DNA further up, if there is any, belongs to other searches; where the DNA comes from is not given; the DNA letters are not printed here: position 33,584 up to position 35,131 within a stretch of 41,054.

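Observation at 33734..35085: ATP-grasp ligase translationally chained to a 35-aa micro-protein with a hyper-acidic C-terminal tail, at the end of the virion operon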

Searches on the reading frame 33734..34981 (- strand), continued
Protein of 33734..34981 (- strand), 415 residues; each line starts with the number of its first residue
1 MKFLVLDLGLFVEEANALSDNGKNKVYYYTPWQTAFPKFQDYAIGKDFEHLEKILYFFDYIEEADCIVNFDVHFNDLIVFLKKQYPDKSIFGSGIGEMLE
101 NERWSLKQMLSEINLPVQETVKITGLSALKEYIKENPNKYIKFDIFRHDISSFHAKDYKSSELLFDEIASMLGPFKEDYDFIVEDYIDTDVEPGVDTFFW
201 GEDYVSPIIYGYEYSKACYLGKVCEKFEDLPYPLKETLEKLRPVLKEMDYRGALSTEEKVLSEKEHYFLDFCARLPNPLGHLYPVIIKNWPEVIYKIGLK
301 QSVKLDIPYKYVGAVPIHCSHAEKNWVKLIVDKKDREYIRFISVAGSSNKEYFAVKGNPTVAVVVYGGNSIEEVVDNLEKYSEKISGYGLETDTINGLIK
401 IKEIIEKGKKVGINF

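Call 64: find_encoding_contigs(protein=P0102, flank=5000, max_places=1)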
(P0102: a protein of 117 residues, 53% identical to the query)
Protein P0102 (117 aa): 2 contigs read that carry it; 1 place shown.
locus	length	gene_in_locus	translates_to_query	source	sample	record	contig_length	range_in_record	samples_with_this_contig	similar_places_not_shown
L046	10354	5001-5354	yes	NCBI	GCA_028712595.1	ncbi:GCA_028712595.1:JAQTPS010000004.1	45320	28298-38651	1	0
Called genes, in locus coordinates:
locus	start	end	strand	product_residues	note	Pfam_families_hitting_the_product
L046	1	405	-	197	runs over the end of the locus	PF01545:Cation_efflux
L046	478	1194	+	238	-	PF01923:Cob_adeno_trans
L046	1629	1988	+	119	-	PF00173:Cyt-b5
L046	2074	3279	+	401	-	PF01794:Ferric_reduct, PF08022:FAD_binding_8, PF00175:NAD_binding_1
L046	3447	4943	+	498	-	PF02652:Lactate_perm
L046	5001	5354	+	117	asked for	-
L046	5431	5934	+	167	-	PF03073:TspO_MBR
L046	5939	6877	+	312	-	PF01297:ZnuA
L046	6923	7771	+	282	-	PF06691:DUF1189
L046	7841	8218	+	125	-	PF00072:Response_reg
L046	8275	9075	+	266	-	PF04402:SIMPL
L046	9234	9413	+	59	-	PF00584:SecE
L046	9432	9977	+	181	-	PF02357:NusG, PF00467:KOW (weak)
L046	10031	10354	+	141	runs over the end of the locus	PF03946:Ribosomal_L11_N, PF00298:Ribosomal_L11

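Call 65: find_encoding_contigs(protein=P0127, flank=5000, max_places=1)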
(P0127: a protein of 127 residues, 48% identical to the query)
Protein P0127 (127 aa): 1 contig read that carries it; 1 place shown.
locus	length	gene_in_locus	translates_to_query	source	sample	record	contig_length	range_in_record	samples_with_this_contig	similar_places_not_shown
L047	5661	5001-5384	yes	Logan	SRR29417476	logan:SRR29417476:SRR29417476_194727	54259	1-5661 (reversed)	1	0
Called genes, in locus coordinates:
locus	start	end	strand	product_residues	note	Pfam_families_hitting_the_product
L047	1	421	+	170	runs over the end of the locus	-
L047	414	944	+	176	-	PF13489:Methyltransf_23 (weak), PF08241:Methyltransf_11 (weak)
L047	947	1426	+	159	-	PF25187:Acb3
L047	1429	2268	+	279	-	-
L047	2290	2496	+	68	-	-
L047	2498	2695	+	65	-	-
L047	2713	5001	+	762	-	-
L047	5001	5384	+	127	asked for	-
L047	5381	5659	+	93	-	?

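Call 66: find_related_loci(query=A2, collection=viral_contigs, flank=10000)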
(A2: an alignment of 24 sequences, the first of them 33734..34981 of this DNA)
Query A2 (415 aa) in viral_contigs; peptide patterns used: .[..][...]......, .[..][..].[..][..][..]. (x = any residue, [..] = any of these).
68 stretches matched a pattern; 9 encode a relative of the query (tblastn E <= 1e-3); 9 distinct loci.
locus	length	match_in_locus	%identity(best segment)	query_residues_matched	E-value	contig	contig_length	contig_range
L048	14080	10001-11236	47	1-415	2e-124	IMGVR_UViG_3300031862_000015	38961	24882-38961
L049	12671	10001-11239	47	1-415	1e-123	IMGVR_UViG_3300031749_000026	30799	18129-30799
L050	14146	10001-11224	47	1-415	2e-122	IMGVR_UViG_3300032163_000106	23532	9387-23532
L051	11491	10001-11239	46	1-415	5e-121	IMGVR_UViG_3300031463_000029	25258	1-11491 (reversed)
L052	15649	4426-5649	50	2-415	3e-131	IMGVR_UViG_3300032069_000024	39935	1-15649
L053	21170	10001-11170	48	1-398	1e-114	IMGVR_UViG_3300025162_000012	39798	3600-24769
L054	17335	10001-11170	48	1-398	1e-114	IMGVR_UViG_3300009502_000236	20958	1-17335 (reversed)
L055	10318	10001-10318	58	1-106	3e-35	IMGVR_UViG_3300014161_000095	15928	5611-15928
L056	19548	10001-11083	24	62-413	5e-24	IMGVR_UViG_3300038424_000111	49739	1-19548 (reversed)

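Call 68: find_related_loci(query=A2, collection=genome_contigs, flank=10000)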
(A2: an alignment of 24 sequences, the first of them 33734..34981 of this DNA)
Query A2 (415 aa) in genome_contigs; peptide patterns used: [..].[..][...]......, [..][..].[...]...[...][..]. (x = any residue, [..] = any of these).
113 stretches matched a pattern, but none encodes a relative of the query by tblastn (E <= 1e-3).

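Call 71: get_annotated_region(hit=H2, flank=20000)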
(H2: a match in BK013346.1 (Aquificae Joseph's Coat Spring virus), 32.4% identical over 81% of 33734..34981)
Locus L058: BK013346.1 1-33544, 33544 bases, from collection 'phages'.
description: TPA_asm: Aquificae Joseph's Coat Spring virus strain AJCSV JC39 genomic sequence.
organism: Aquificae Joseph's Coat Spring virus (NCBI taxid 2770616)
taxonomy: Viruses
host: Aquificae; source: hot spring; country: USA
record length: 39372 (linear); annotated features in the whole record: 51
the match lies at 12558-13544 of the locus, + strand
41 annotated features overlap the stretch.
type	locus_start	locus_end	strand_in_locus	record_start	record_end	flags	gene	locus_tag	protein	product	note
CDS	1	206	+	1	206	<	-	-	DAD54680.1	hypothetical protein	Ga0080003_100023151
CDS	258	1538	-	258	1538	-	-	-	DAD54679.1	hypothetical protein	Ga0080003_100023150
CDS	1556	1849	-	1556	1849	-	-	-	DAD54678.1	hypothetical protein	Ga0080003_100023149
CDS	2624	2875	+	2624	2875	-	-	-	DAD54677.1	hypothetical protein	Ga0080003_100023148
CDS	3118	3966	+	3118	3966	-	-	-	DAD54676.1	site-specific DNA methylase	Ga0080003_100023147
CDS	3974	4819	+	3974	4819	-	-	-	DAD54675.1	thymidylate synthase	Ga0080003_100023146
CDS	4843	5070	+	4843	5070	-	-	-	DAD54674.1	hypothetical protein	Ga0080003_100023145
CDS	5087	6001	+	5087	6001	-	-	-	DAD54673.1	ribonucleotide reductase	Ga0080003_100023144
CDS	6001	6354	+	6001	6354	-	-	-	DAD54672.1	hypothetical protein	Ga0080003_100023143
CDS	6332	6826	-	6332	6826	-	-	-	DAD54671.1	ATPase/kinase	Ga0080003_100023142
CDS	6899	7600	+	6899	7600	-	-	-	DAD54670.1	conserved hypothetical protein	Ga0080003_100023141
CDS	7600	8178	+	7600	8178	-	-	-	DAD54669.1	conserved hypothetical protein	Ga0080003_100023140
CDS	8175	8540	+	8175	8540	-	-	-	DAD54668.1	hypothetical protein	Ga0080003_100023139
CDS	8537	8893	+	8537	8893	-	-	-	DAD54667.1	conserved hypothetical protein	Ga0080003_100023138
CDS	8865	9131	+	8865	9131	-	-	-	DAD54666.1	conserved hypothetical protein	Ga0080003_100023137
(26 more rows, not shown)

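Call 75: predict_structure(alignment_id=A3)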
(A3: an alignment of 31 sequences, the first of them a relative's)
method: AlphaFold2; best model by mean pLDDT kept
length: 124 residues; sequences in the alignment: 31
mean_pLDDT: 96.8   pTM: 0.89
mean pLDDT of the five models: 96.8, 96.7, 96.6, 96.5, 96.0
residues with pLDDT >= 90: 117; 70-90: 7; 50-70: 0; < 50: 0
segments of 3 or more residues with pLDDT < 50: none
pLDDT, mean of each block of 10 residues (from residue 1): 98 96 97 98 99 98 98 93 98 99 98 95 82
secondary structure, 60 per line:
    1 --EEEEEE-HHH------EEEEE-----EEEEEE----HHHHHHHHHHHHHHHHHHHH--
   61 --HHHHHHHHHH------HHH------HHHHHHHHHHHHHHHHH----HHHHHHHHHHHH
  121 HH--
elements in order: E3-8 E19-23 E29-34 H39-58 H63-72 H88-104 H109-122

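Call 78: fold_search(model_id=the predicted structure, library=pdb)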
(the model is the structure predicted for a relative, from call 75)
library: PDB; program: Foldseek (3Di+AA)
matches with E <= 10: 166; with E <= 0.001: 0
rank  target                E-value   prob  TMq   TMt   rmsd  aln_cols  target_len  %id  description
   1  6mdw                  1.5e-01  0.75  0.38  0.27   6.8       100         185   20  Mechanism of protease dependent DPC repair (released 2019-04-10)
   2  8exs_A                1.0e+00  0.13  0.34  0.11   8.2       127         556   20  Cryo-EM structure of S. aureus BlaR1 F284A mutant (released 2023-01-11)
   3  9h2j_A                1.3e+00  0.06  0.25  0.14  19.2       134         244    9  AcMNPV apical cap - C14 anchor complex only (released 2025-06-04)
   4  9v3e_A                1.3e+00  0.03  0.17  0.08  14.2       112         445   13  A broad-spectrum neutralizing antibody targeting the F protein of NiV and HeV (released 2026-04-08)
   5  9b9e_A                1.3e+00  0.03  0.17  0.07  14.5       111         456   17  Prefusion F glycoprotein ectodomain of Nipah virus ectodomain in complex with DS90 nanobody (released 2025-06-04)
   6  9ua9_A                1.7e+00  0.02  0.16  0.07  14.5       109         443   13  Nipah virus fusion glycoprotein in complex with a broadly neutralizing antibody 1D6 (released 2025-04-09)
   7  7upa_D                1.7e+00  0.02  0.17  0.07  14.7       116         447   14  Prefusion-stabilized Nipah virus fusion protein complexed with Fab 1H8 (released 2023-03-29)
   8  2r01                  2.0e+00  0.21  0.20  0.14   3.1        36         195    8  Crystal structure of a putative fmn-dependent nitroreductase (ct0345) from chlorobium tepidum tls at 1.15 A resolution (released 2007-09-04)
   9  8i8c_N                2.0e+00  0.04  0.22  0.16  16.6       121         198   16  Plug structure of the Autographa californica multiple nucleopolyhedrovirus (AcMNPV) (released 2023-12-13)
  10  7upa_A                2.0e+00  0.02  0.17  0.07  14.7       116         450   14  Prefusion-stabilized Nipah virus fusion protein complexed with Fab 1H8 (released 2023-03-29)
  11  8ext_A                2.2e+00  0.08  0.32  0.12   8.2       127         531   18  Cryo-EM structure of S. aureus BlaR1 F284A mutant in complex with ampicillin (released 2023-01-11)
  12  7y9t_A                2.2e+00  0.03  0.19  0.08  16.5       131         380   10  Structure of the auxin exporter PIN1 in Arabidopsis thaliana in the apo state (released 2022-09-07)
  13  1kec_A                2.2e+00  0.02  0.17  0.12  15.5       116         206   16  PENICILLIN ACYLASE MUTANT WITH PHENYL PROPRIONIC ACID (released 2003-09-02)
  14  9v3f_A                2.2e+00  0.02  0.17  0.08  14.2       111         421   13  A neutralizing antibody targeting the F protein of NiV (released 2026-04-08)
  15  8r6s_M                2.3e+00  0.05  0.17  0.12  13.5        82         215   11  Plastid-encoded RNA polymerase (Integrated model) (released 2024-03-13)
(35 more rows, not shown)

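Call 82: find_encoding_contigs(protein=P0002, flank=3000, max_places=1)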
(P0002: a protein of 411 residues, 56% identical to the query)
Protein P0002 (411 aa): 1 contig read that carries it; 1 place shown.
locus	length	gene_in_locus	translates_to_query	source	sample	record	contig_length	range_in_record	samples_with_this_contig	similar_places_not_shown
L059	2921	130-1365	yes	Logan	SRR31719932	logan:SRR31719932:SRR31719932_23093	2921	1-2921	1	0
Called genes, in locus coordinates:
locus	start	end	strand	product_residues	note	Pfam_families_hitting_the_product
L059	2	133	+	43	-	?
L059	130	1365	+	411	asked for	-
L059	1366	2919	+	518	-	?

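Call 83: find_encoding_contigs(protein=P0004, flank=3000, max_places=1)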
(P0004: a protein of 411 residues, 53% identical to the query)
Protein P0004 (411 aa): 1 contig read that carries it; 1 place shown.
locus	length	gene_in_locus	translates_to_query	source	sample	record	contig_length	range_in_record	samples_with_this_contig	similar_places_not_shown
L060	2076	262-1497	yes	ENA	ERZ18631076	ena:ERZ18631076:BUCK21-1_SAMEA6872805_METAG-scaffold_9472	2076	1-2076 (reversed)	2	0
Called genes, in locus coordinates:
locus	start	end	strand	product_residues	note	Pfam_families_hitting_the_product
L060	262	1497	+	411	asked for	-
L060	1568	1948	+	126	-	-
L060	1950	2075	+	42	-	?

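Call 91: search_protein_families(library=phrogs, proteins=[L005:50-3331:+, L021:2-3004:+, L017:55-2883:+, L037:62-3004:+, L004:2189-3706:+, L020:17-2224:+, L003:2244-3491:+], max_evalue=0.001)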
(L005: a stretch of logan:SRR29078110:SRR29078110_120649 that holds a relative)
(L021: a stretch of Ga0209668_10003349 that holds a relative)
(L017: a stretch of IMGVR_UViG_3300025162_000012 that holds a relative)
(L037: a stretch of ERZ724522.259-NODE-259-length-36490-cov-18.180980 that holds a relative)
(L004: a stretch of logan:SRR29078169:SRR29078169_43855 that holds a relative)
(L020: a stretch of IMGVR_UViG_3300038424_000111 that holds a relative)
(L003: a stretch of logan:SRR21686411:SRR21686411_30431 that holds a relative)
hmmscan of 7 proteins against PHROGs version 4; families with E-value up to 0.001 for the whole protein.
L005:50-3331:+ (1093 aa): 0 families

L021:2-3004:+ (1000 aa): 1 family
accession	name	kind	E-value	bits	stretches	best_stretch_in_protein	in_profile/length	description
phrog_20448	-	unknown function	0.00014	22.9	1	227-280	9-61/66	-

L017:55-2883:+ (942 aa): 0 families

L037:62-3004:+ (980 aa): 0 families

L004:2189-3706:+ (505 aa): 0 families

L020:17-2224:+ (735 aa): 0 families

L003:2244-3491:+ (415 aa): 0 families

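Call 92: search_protein_families(library=padloc, proteins=[window:33734-34981:-, L003:3615-4004:+], max_evalue=0.01)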
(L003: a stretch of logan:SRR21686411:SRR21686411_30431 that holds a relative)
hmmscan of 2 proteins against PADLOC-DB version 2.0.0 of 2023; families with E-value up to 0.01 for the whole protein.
window:33734-34981:- (415 aa): 0 families

L003:3615-4004:+ (129 aa): 0 families
